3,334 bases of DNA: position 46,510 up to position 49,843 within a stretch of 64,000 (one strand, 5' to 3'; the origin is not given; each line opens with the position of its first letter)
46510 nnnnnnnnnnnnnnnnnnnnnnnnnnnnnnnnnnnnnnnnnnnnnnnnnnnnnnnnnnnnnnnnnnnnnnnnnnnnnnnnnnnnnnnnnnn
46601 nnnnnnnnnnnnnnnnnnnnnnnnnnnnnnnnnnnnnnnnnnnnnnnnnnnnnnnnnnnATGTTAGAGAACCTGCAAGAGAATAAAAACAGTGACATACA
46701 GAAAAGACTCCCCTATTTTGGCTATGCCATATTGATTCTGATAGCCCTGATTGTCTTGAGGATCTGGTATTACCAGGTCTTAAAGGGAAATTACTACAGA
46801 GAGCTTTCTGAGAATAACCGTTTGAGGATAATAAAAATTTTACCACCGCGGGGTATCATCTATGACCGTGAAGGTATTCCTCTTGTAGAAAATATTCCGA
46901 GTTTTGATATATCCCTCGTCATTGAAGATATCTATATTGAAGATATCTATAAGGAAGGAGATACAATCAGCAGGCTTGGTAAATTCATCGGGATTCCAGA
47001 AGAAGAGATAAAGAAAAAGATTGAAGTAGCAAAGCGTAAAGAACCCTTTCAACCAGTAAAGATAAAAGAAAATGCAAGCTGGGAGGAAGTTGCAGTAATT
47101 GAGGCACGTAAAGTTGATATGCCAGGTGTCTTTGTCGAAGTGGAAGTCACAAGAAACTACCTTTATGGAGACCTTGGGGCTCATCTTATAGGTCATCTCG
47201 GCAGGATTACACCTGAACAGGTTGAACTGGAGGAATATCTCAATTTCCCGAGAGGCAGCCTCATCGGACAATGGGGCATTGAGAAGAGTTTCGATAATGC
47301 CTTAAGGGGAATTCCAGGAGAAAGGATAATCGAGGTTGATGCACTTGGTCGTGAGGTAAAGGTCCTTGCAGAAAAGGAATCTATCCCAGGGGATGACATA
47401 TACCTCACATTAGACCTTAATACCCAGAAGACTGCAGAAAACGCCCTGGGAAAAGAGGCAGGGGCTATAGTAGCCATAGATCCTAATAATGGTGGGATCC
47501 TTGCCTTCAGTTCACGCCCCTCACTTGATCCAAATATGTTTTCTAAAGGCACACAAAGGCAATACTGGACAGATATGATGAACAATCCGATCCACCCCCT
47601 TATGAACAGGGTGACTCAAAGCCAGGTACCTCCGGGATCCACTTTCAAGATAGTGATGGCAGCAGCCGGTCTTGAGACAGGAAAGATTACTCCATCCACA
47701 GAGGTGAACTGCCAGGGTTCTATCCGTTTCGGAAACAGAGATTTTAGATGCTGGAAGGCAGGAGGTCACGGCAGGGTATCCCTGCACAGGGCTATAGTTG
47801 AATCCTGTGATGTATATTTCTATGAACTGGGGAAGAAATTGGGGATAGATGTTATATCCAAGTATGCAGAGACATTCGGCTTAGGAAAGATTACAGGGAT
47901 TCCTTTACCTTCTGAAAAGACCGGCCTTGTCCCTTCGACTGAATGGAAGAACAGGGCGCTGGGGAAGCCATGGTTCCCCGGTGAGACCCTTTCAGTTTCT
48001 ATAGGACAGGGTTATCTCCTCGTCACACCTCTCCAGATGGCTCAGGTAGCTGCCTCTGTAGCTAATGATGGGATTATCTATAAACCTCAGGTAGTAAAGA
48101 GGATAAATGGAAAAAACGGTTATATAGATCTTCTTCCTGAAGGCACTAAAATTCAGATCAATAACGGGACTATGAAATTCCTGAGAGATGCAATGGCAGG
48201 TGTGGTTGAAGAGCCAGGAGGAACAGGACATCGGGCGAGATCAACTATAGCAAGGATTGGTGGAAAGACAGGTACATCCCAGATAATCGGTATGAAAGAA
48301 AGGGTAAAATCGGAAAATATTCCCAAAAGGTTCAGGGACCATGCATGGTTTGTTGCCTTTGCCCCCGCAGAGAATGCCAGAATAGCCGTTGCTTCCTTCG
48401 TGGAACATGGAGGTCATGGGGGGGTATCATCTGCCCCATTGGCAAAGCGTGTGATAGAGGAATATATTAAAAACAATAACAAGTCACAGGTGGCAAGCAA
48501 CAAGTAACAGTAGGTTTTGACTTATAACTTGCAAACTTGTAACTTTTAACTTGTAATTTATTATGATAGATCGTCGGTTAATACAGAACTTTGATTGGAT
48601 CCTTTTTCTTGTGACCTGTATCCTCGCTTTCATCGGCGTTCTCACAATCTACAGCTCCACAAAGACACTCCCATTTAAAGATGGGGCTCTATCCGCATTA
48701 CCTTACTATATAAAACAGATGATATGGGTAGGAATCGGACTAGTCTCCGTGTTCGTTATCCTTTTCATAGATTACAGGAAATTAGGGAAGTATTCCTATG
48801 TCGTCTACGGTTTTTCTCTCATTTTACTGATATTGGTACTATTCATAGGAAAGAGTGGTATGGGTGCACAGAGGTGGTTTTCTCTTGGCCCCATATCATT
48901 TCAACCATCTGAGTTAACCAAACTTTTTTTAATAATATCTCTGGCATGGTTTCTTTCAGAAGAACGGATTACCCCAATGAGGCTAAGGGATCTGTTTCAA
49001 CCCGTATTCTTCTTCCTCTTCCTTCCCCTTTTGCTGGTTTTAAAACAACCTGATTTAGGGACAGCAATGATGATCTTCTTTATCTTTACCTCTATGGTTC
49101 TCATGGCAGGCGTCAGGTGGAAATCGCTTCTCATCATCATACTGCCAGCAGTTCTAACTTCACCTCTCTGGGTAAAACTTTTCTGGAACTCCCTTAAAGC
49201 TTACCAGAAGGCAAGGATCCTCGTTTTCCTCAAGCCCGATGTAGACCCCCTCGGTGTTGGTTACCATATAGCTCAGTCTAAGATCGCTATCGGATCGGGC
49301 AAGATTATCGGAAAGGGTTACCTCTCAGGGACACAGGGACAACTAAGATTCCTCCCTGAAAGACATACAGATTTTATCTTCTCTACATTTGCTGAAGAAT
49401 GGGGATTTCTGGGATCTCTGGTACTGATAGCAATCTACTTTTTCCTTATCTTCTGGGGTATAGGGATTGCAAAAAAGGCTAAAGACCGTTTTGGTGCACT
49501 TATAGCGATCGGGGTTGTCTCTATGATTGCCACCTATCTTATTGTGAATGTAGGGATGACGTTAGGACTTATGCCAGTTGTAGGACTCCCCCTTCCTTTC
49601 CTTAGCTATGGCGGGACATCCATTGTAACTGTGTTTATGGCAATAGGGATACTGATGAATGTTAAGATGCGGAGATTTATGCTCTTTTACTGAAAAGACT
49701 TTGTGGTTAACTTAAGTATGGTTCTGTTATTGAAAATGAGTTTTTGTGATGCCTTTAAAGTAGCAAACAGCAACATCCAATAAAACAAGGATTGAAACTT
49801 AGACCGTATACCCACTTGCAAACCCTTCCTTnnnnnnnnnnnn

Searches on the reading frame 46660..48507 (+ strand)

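Call 64: search_protein_families(library=pfam, proteins=[window:46660-48507:+], max_evalue=0.00001)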
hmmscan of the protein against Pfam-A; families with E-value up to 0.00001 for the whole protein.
window:46660-48507:+ (615 aa): 2 families
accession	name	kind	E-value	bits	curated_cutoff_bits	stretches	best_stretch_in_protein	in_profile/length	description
PF00905.27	Transpeptidase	-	9.9e-70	235.5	22.1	1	268-600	1-299/299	Penicillin binding protein transpeptidase domain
PF03717.20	PBP_dimer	-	1.7e-41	143.1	24.4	1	60-235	2-178/180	Penicillin-binding Protein dimerisation domain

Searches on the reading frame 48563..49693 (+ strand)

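Call 64: search_protein_families(library=pfam, proteins=[window:48563-49693:+], max_evalue=0.00001)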
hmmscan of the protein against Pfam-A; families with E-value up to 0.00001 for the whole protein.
window:48563-49693:+ (376 aa): 1 family
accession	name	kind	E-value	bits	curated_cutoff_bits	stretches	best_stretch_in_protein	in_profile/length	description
PF01098.24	FTSW_RODA_SPOVE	-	9e-106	354.3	26.4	1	13-370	3-353/356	Cell cycle protein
